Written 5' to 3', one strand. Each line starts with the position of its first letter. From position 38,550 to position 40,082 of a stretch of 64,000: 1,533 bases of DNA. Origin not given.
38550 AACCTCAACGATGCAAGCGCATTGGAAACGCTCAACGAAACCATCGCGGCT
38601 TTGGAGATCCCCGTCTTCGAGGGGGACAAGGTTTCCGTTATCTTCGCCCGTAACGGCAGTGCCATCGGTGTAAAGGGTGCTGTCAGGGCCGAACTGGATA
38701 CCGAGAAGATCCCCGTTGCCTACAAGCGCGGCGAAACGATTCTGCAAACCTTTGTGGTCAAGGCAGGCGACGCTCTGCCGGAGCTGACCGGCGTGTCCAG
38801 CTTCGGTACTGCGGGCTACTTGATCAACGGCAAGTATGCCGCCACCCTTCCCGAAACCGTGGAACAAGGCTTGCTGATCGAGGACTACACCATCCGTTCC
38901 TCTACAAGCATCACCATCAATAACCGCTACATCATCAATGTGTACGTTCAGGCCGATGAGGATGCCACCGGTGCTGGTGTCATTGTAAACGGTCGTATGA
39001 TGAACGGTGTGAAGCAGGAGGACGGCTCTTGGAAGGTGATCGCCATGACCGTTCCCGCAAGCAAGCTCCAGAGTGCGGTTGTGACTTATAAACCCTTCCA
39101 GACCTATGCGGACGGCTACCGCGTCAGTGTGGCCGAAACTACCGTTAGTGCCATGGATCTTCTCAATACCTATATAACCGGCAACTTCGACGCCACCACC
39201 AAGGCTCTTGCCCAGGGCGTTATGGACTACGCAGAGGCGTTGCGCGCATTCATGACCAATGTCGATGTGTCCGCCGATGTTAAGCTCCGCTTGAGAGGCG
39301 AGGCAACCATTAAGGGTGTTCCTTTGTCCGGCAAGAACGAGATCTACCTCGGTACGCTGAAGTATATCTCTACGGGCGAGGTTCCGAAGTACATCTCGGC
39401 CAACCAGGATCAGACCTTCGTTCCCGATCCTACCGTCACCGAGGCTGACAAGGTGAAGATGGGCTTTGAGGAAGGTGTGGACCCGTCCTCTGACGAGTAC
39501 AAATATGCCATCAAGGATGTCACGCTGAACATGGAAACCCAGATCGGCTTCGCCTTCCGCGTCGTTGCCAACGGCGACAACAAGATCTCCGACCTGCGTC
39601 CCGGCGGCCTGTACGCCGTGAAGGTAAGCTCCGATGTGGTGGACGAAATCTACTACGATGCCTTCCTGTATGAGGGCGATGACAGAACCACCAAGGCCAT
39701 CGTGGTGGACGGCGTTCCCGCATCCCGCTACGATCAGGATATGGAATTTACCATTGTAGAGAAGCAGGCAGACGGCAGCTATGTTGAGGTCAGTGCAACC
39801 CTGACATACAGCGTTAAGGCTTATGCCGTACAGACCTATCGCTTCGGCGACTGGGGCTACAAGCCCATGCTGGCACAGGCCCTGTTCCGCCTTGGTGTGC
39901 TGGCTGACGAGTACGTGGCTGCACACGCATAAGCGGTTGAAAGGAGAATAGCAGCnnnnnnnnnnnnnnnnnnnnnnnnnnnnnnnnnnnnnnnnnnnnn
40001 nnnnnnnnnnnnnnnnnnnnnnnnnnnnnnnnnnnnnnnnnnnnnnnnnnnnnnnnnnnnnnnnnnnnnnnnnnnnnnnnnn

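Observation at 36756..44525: Modular internal repeat architecture of L1/L2 (and L3) defining an undescribed ~330-aa module and an ~90-aa submodule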

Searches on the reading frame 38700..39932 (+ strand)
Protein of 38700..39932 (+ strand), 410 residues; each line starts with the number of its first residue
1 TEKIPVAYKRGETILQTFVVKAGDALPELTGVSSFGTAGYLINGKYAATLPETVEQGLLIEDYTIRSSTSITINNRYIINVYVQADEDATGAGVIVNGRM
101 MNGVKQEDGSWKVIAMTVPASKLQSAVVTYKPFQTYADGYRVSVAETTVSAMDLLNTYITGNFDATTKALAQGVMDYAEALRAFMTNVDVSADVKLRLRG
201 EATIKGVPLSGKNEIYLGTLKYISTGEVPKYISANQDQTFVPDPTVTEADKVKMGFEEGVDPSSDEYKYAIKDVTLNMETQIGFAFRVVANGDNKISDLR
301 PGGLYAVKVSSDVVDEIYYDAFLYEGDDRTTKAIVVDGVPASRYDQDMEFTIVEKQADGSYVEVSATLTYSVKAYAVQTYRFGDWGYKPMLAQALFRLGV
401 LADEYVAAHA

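Call 22: search_solved_structures(query=window:38700-39932:+, max_evalue=10)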
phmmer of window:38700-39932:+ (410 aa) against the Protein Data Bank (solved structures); distinct sequences matched with E-value up to 10: 0.

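Call 59: find_homologous_proteins(query=window:38700-39932:+, max_evalue=0.001)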
Query window:38700-39932:+ (410 aa): 1 proteins with E <= 0.001 among 7049 candidates.
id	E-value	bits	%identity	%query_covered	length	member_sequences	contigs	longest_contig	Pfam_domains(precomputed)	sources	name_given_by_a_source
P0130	7.7e-148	511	59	100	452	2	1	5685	-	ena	-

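Call 68: predict_structure(alignment_id=A5)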
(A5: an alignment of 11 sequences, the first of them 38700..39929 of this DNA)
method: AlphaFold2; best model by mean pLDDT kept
length: 410 residues; sequences in the alignment: 11
mean_pLDDT: 85.6   pTM: 0.78
mean pLDDT of the five models: 85.6, 84.0, 81.6, 79.8, 69.8
residues with pLDDT >= 90: 171; 70-90: 197; 50-70: 34; < 50: 8
segments of 3 or more residues with pLDDT < 50: 325-330
pLDDT, mean of each block of 10 residues (from residue 1): 86 92 91 85 89 91 90 82 91 95 94 92 92 91 90 92 93 92 87 89 76 89 85 59 88 90 92 79 81 84 86 78 50 61 80 92 94 88 79 89 86
secondary structure, 60 per line:
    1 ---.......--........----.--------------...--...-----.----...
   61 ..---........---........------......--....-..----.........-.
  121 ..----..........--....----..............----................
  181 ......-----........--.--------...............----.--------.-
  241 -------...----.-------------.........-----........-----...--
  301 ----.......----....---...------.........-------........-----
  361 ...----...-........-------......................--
elements in order: E4-10 E13-20 E40-42 E45-47 E58-62 E66-73 E77-84 E91-96 E99-102 E110-118 E127-136 E139-142 E147-150 H151-160 H165-186 H192-199 H212-225 E269-277 E283-290 E305-311 E316-319 E323-325 E332-340 E348-355 E361-363 E368-370 H372-379 H387-408
